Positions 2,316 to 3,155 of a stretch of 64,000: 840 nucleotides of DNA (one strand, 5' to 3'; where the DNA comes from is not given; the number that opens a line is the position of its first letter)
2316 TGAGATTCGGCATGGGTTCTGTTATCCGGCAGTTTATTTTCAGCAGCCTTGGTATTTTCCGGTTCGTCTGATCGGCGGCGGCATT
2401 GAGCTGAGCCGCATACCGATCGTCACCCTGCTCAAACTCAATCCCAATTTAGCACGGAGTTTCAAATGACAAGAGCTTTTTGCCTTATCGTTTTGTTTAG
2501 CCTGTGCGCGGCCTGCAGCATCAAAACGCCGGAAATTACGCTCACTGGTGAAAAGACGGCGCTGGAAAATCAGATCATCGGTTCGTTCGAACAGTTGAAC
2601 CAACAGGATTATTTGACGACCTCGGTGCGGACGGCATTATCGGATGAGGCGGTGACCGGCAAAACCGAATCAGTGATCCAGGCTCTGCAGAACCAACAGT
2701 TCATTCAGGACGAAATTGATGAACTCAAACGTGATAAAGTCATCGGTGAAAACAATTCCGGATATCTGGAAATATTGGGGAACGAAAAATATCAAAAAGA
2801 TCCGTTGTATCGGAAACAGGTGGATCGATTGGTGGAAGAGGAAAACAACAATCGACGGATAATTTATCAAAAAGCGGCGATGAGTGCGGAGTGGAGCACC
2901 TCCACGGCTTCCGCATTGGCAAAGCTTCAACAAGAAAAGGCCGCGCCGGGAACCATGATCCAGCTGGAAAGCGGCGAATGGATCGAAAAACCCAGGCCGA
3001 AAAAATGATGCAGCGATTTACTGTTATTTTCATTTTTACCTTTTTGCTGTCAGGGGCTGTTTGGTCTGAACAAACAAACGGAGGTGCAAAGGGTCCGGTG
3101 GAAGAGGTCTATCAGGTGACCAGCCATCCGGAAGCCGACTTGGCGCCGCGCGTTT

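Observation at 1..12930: Translationally coupled envelope operon: YdbH-like / YnbE-YdbL fusion / giant CHAT protein / amidase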

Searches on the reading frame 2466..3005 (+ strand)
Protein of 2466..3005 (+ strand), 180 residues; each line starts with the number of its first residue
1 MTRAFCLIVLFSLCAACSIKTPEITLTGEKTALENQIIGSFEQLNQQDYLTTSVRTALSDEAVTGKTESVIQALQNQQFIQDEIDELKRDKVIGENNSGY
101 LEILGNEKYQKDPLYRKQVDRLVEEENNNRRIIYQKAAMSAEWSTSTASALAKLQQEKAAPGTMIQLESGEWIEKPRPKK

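Call 8: search_protein_families(library=pfam, proteins=[window:2466-3005:+], max_evalue=0.01)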
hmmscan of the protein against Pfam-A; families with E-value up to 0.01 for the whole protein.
window:2466-3005:+ (180 aa): 1 family
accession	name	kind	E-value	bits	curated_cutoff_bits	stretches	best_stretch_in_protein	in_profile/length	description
PF07027.17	DUF1318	-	6.7e-13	49.4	27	1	81-175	5-92/92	Protein of unknown function (DUF1318)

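Call 9: search_protein_families(library=ncbifam, proteins=[window:2466-3005:+], max_evalue=0.01)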
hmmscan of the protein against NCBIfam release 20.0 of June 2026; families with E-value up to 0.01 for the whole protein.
window:2466-3005:+ (180 aa): 0 families

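Call 16: find_homologous_proteins(query=window:2466-3005:+)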
Query window:2466-3005:+ (180 aa): 43 proteins with E <= 0.001 among 120 candidates.
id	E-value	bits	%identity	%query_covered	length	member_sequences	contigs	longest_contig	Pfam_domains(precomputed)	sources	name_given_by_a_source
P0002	1.8e-107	374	97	100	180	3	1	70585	PF07027.18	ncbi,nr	ncbi:MAG: YdbL family protein [candidate division KSB1 bacterium]|nr:YdbL family protein [candidate 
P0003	2.0e-87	309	81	100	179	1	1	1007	PF07027.18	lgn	-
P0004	7.0e-62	226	63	98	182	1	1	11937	PF07027.18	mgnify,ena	mgnify:CR=1 FL=1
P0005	1.4e-61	225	66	91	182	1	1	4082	PF07027.18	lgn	-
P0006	1.2e-59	219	62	91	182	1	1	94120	PF07027.18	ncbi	-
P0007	9.5e-55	203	57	97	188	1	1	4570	PF07027.18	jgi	jgi:uncharacterized protein YdbL (DUF1318 family)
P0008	9.3e-54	200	55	99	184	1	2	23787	PF07027.18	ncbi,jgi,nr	ncbi:MAG: DUF1318 domain-containing protein [Calditrichaeota bacterium]|nr:MAG: DUF1318 domain-conta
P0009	3.9e-53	197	56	91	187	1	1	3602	PF07027.18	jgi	jgi:uncharacterized protein YdbL (DUF1318 family)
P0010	5.3e-53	197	54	99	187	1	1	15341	PF07027.18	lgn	-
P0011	5.9e-53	197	59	93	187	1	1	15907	PF07027.18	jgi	jgi:uncharacterized protein YdbL (DUF1318 family)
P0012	1.0e-52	196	55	95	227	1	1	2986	PF07027.18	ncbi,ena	-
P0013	1.7e-50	189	52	99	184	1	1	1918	PF07027.18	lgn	-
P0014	6.5e-50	187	55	96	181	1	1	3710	PF07027.18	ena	-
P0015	9.3e-48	180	54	97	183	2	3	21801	PF07027.18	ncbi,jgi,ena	-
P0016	1.1e-47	180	55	88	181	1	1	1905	PF07027.18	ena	-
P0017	3.0e-47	178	58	91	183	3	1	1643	PF07027.18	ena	-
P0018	3.8e-47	178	55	93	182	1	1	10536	PF07027.18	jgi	-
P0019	1.1e-45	173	53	97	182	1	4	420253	PF07027.18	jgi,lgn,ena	jgi:uncharacterized protein YdbL (DUF1318 family)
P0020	3.3e-45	172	49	100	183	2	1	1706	PF07027.18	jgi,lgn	-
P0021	1.1e-44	170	49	96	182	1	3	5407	PF07027.18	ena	-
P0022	5.2e-44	168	48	96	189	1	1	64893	PF07027.18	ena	-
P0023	6.0e-44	168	51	97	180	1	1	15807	PF07027.18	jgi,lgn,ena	-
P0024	1.6e-43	166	46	98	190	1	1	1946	PF07027.18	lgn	-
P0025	3.5e-43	165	50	98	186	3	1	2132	PF07027.18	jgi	-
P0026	9.0e-43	164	47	92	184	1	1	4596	PF07027.18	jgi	jgi:uncharacterized protein YdbL (DUF1318 family)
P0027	1.1e-42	164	45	97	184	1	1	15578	PF07027.18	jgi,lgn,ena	-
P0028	1.4e-42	163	52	94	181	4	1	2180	PF07027.18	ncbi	-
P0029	2.2e-42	163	49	97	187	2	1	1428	PF07027.18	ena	-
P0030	5.1e-42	161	47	97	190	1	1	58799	PF07027.18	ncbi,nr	ncbi:DUF1318 domain-containing protein [candidate division KSB1 bacterium]|nr:DUF1318 domain-contain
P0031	6.1e-42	161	49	94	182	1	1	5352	PF07027.18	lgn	-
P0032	8.0e-42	161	46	98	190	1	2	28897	PF07027.18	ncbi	-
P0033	1.7e-41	160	46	96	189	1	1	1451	PF07027.18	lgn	-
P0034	1.7e-41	160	46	94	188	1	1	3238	PF07027.18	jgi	-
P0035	1.3e-40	157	47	89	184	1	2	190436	PF07027.18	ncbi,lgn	-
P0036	1.5e-40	157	42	98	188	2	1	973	PF07027.18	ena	-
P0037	2.4e-40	156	44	96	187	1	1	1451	PF07027.18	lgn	-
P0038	6.5e-40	155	45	90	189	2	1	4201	PF07027.18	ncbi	-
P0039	1.6e-39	153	46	96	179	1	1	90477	PF07027.18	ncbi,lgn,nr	ncbi:DUF1318 domain-containing protein [candidate division KSB1 bacterium]|nr:DUF1318 domain-contain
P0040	7.6e-38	148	40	98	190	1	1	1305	PF07027.18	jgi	jgi:uncharacterized protein YdbL (DUF1318 family)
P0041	1.8e-35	140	42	96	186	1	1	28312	PF07027.18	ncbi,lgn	-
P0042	4.1e-35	139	41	99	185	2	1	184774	PF07027.18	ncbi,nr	ncbi:DUF1318 domain-containing protein [candidate division KSB1 bacterium]|nr:DUF1318 domain-contain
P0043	1.7e-32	130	39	93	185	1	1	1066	PF07027.18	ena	-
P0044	3.0e-16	78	34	92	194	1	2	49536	PF07027.18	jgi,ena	-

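Call 18: find_encoding_contigs(protein=P0042, flank=10000, max_places=2)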
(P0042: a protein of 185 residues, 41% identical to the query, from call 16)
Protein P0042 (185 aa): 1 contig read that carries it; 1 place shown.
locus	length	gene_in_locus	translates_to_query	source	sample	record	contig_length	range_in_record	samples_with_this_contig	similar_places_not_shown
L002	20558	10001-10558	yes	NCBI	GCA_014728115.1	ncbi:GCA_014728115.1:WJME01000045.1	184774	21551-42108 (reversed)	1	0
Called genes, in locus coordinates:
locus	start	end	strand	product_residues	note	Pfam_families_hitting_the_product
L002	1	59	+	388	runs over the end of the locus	-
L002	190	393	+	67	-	PF00313:CSD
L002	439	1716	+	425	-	PF14237:GYF_2, PF01656:CbiA, PF10609:ParA, PF13614:AAA_31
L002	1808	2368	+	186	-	PF02080:TrkA_C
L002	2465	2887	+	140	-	PF00011:HSP20, PF17886:ArsA_HSP20 (weak)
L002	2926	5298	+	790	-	PF02190:LON_substr_bdg, PF00004:AAA, PF07728:AAA_5, PF22667:Lon_lid, PF05362:Lon_C, PF13541:ChlI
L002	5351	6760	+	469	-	PF01704:UDPGP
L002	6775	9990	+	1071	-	PF05170:AsmA, PF05359:DUF748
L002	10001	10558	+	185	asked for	PF07027:DUF1318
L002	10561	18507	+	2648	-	PF07676:PD40, PF26549:Tricorn_N, PF26550:Tricorn_2nd, PF07676:PD40, PF26549:Tricorn_N, PF00515:TPR_1 (faint), PF07719:TPR_2 (faint), PF13424:TPR_12, +6 more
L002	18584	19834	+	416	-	PF00483:NTP_transferase, PF25084:LbH_EIF2B (weak), PF25087:GMPPB_C (weak), PF00132:Hexapep (faint), PF24894:Hexapep_GlmU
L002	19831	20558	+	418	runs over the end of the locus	PF00483:NTP_transferase, PF24894:Hexapep_GlmU, PF25084:LbH_EIF2B (weak), PF25087:GMPPB_C, PF25247:LbH_GLGC (faint)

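Call 19: find_encoding_contigs(protein=P0019, flank=10000, max_places=2)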
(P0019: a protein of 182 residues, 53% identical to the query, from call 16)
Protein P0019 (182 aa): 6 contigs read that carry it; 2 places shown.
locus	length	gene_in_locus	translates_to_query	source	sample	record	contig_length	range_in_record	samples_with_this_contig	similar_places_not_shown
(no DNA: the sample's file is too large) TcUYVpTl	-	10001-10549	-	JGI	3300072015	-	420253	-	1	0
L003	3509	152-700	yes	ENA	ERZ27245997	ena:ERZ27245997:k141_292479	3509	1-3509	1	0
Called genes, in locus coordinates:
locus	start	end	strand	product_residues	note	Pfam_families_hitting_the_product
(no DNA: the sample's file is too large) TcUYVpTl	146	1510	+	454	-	PF02386:TrkH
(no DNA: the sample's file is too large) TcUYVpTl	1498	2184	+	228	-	PF02254:TrkA_N, PF02558:ApbA (faint), PF03446:NAD_binding_2 (weak), PF02080:TrkA_C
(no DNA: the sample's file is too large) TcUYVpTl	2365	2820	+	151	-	PF27746:Small_heat_shock_put (weak), PF00011:HSP20, PF17886:ArsA_HSP20 (weak)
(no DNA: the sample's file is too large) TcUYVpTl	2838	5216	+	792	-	PF02190:LON_substr_bdg, PF00004:AAA, PF07728:AAA_5, PF22667:Lon_lid, PF05362:Lon_C, PF13541:ChlI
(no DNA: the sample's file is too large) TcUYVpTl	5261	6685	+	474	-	PF01704:UDPGP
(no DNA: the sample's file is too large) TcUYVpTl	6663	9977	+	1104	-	PF05170:AsmA, PF05359:DUF748 (weak)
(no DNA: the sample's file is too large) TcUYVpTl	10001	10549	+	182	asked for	PF07027:DUF1318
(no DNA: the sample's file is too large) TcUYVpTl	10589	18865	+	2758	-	PF07676:PD40, PF26549:Tricorn_N, PF26550:Tricorn_2nd, PF13424:TPR_12 (weak), PF14938:SNAP (weak), PF12770:CHAT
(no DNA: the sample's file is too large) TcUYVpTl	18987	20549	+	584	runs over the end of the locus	PF01520:Amidase_3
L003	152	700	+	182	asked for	PF07027:DUF1318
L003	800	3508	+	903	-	?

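Call 20: find_encoding_contigs(protein=P0044, flank=10000, max_places=2)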
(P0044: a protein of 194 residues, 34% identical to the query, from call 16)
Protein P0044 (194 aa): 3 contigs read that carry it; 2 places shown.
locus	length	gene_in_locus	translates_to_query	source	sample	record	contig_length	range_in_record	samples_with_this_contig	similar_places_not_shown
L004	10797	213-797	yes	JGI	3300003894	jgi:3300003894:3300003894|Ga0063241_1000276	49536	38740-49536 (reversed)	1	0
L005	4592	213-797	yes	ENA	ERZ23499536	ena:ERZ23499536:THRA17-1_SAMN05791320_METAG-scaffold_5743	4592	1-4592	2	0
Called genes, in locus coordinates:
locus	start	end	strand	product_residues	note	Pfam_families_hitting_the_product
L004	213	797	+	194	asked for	PF07027:DUF1318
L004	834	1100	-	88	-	-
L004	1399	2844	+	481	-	-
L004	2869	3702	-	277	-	PF08668:HDOD, PF01966:HD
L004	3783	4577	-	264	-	PF01435:Peptidase_M48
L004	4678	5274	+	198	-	PF01351:RNase_HII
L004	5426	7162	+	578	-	PF01368:DHH, PF02272:DHHA1, PF17768:RecJ_OB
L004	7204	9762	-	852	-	PF02687:FtsX, PF12704:MacB_PCD, PF02687:FtsX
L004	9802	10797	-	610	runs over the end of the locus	PF01541:GIY-YIG (weak), PF27096:UvrC_M, PF02151:UVR, PF22920:UvrC_RNaseH, PF08459:UvrC_RNaseH_dom, PF14520:HHH_5, PF12826:HHH_2 (weak), PF00633:HHH (weak)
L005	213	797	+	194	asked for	PF07027:DUF1318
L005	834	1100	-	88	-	-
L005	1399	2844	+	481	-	-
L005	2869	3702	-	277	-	PF08668:HDOD, PF01966:HD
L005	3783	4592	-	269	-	?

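Call 21: find_encoding_contigs(protein=P0008, flank=10000, max_places=1)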
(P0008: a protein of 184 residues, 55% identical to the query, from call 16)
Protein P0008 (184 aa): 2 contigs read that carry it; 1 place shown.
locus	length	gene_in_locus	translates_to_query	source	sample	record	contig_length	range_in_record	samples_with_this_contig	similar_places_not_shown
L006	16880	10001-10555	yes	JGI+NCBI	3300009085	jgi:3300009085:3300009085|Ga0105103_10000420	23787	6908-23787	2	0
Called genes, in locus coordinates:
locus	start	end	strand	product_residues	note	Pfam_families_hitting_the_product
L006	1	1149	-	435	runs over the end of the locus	PF00875:DNA_photolyase, PF03441:FAD_binding_7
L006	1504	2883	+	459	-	PF02386:TrkH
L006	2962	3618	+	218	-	PF02254:TrkA_N, PF02080:TrkA_C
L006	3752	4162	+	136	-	PF00011:HSP20, PF17886:ArsA_HSP20 (weak)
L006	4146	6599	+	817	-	PF02190:LON_substr_bdg, PF00004:AAA, PF07728:AAA_5, PF22667:Lon_lid, PF05362:Lon_C, PF13541:ChlI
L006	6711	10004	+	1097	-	PF05359:DUF748 (weak)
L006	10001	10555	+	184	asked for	PF07027:DUF1318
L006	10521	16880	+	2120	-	PF00930:DPPIV_N (faint), PF07676:PD40, PF26549:Tricorn_N, PF26550:Tricorn_2nd, PF26549:Tricorn_N, PF13424:TPR_12 (faint), PF12770:CHAT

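Call 22: find_encoding_contigs(protein=P0035, flank=10000, max_places=1)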
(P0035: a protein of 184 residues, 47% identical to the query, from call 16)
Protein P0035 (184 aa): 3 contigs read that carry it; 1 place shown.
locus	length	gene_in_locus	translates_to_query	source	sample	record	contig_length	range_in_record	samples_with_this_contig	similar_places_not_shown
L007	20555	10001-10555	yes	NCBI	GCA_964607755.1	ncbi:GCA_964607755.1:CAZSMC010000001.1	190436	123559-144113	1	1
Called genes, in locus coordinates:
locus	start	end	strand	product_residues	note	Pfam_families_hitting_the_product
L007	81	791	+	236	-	-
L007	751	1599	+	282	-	PF02386:TrkH, PF03814:KdpA (weak)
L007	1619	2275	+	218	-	PF02254:TrkA_N, PF03446:NAD_binding_2 (weak), PF02080:TrkA_C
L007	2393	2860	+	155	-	PF00011:HSP20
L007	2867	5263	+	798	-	PF02190:LON_substr_bdg, PF00004:AAA, PF07728:AAA_5, PF22667:Lon_lid, PF05362:Lon_C, PF13541:ChlI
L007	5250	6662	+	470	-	PF01704:UDPGP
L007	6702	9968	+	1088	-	PF05359:DUF748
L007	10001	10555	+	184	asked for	PF07027:DUF1318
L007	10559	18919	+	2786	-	PF07676:PD40, PF26549:Tricorn_N, PF26550:Tricorn_2nd, PF07676:PD40 (weak), PF14559:TPR_19, PF12770:CHAT, PF14938:SNAP, PF12770:CHAT, +9 more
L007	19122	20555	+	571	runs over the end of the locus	PF02554:CstA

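Call 23: find_encoding_contigs(protein=P0039, flank=10000, max_places=1)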
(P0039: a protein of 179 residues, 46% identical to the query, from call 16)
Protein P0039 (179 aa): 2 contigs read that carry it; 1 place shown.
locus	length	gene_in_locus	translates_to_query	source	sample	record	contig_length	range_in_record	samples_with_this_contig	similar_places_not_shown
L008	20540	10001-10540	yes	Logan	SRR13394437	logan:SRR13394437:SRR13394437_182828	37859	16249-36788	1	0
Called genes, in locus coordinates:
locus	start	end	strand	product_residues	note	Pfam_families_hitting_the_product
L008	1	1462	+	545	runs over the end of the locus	-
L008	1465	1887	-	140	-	-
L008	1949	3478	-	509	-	PF00722:Glyco_hydro_16, PF00754:F5_F8_type_C, PF22633:F5_F8_type_C_2, PF18962:Por_Secre_tail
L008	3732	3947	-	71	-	-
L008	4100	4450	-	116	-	-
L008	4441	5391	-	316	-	PF00890:FAD_binding_2 (weak), PF01266:DAO, PF01494:FAD_binding_3 (weak), PF03486:HI0933_like (weak), PF07992:Pyr_redox_2 (weak), PF13450:NAD_binding_8 (weak)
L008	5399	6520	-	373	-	PF02353:CMAS, PF13489:Methyltransf_23, PF08241:Methyltransf_11, PF08242:Methyltransf_12, PF13649:Methyltransf_25, PF13847:Methyltransf_31 (weak)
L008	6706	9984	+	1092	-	PF05170:AsmA (faint), PF05359:DUF748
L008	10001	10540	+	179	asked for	PF07027:DUF1318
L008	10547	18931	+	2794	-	PF07676:PD40, PF26549:Tricorn_N, PF26550:Tricorn_2nd (faint), PF07676:PD40, PF26549:Tricorn_N, PF13424:TPR_12 (faint), PF14559:TPR_19 (weak), PF12770:CHAT, +1 more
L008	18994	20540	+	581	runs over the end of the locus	PF01520:Amidase_3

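Call 24: find_encoding_contigs(protein=P0041, flank=10000, max_places=1)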
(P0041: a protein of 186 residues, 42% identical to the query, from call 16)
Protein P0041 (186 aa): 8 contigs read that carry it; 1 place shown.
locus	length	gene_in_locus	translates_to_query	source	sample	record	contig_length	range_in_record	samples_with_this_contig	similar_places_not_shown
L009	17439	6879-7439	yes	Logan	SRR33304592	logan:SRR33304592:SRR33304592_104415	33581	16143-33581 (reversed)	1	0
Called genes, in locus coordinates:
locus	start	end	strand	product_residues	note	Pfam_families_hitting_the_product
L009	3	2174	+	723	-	?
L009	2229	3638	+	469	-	PF01704:UDPGP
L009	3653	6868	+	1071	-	PF05170:AsmA, PF05359:DUF748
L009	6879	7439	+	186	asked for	PF07027:DUF1318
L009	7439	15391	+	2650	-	PF07676:PD40, PF26549:Tricorn_N, PF26550:Tricorn_2nd, PF07676:PD40, PF26549:Tricorn_N, PF13424:TPR_12 (weak), PF14938:SNAP (weak), PF13424:TPR_12 (weak), +8 more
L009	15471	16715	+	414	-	PF00483:NTP_transferase, PF25084:LbH_EIF2B, PF25087:GMPPB_C (weak), PF00132:Hexapep (faint), PF24894:Hexapep_GlmU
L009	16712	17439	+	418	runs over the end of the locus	PF00483:NTP_transferase, PF24894:Hexapep_GlmU, PF25087:GMPPB_C (weak), PF25247:LbH_GLGC (faint), PF25084:LbH_EIF2B (weak)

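Call 31: find_related_loci(query=A1, collection=genome_contigs, flank=10000)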
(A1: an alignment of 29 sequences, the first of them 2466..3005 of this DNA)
Query A1 (180 aa) in genome_contigs; peptide patterns used: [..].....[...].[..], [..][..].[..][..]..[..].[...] (x = any residue, [..] = any of these).
421 stretches matched a pattern; 155 encode a relative of the query (tblastn E <= 1e-3); the best 80 are kept; 80 distinct loci.
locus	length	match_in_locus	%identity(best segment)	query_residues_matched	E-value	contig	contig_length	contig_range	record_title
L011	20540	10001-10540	97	1-180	1e-117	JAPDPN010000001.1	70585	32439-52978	MAG: candidate division KSB1 bacterium isolate DPZ2_202101_bins_149 DPZ-2_202101_bins_149_scaffold_1, whole genome shotg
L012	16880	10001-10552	55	1-179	1e-60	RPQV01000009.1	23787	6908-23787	MAG: Calditrichaeota bacterium isolate metabat2.451 metabat2.451_Contig_131945, whole genome shotgun sequence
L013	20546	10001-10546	48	1-180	2e-51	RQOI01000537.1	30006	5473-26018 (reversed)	MAG: candidate division KSB1 bacterium isolate Zgenome_0027 k87_6351722, whole genome shotgun sequence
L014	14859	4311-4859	45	1-180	5e-50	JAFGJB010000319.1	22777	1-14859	MAG: candidate division KSB1 bacterium isolate Zod_Metabat.251 k87_12877398, whole genome shotgun sequence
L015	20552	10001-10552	47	6-180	1e-48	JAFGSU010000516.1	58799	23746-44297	MAG: candidate division KSB1 bacterium isolate Zod_Metabat.930 k87_14274617, whole genome shotgun sequence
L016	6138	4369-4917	45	1-176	3e-48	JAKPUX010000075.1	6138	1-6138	MAG: bacterium isolate USPA_maxbin.129 k141_381215, whole genome shotgun sequence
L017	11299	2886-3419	43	5-175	1e-47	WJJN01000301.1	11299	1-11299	MAG: candidate division KSB1 bacterium isolate Bin_079 k141_845324, whole genome shotgun sequence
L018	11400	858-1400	46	3-177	4e-47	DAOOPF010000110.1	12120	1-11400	MAG TPA_asm: bacterium isolate AMR_MDS_2604 NODE_6502_length_12120_cov_15.749606, whole genome shotgun sequence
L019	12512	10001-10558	43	1-177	3e-46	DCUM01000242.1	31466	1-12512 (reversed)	MAG TPA_asm: bacterium UBA2214 isolate UBA2214 UBA2214_contig_39782, whole genome shotgun sequence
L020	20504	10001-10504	47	17-177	6e-46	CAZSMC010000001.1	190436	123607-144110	MAG TPA_asm: uncultured Cytophagia bacterium isolate binchicken_co17_2 genome assembly, contig: NODE_145_length_190436_c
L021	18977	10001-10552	43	5-180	1e-45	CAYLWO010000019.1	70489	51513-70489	MAG TPA_asm: uncultured Cytophagia bacterium isolate binchicken_co66_61 genome assembly, contig: NODE_731_length_70489_c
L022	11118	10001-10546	44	1-176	6e-46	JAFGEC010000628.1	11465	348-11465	MAG: candidate division KSB1 bacterium isolate Zod_Metabat.1209 k87_12146651, whole genome shotgun sequence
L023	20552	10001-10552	45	1-179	2e-45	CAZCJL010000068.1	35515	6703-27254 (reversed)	MAG TPA_asm: uncultured Cytophagia bacterium isolate SRP141376_co4_213 genome assembly, contig: NODE_2123_length_35515_c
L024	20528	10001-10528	44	5-173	1e-45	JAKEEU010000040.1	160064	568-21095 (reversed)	MAG: candidate division KSB1 bacterium isolate PMV_1_maxbin.001 PMV_1_maxbin.001.k101_166457, whole genome shotgun seque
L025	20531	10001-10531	46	3-175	6e-45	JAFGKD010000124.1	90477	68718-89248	MAG: candidate division KSB1 bacterium isolate Zod_Metabat.31 k87_13720478, whole genome shotgun sequence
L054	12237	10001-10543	36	1-175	3e-35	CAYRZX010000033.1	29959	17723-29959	MAG TPA_asm: uncultured Gemmatimonas sp. isolate binchicken_co21_402 genome assembly, contig: NODE_586_length_29959_cov_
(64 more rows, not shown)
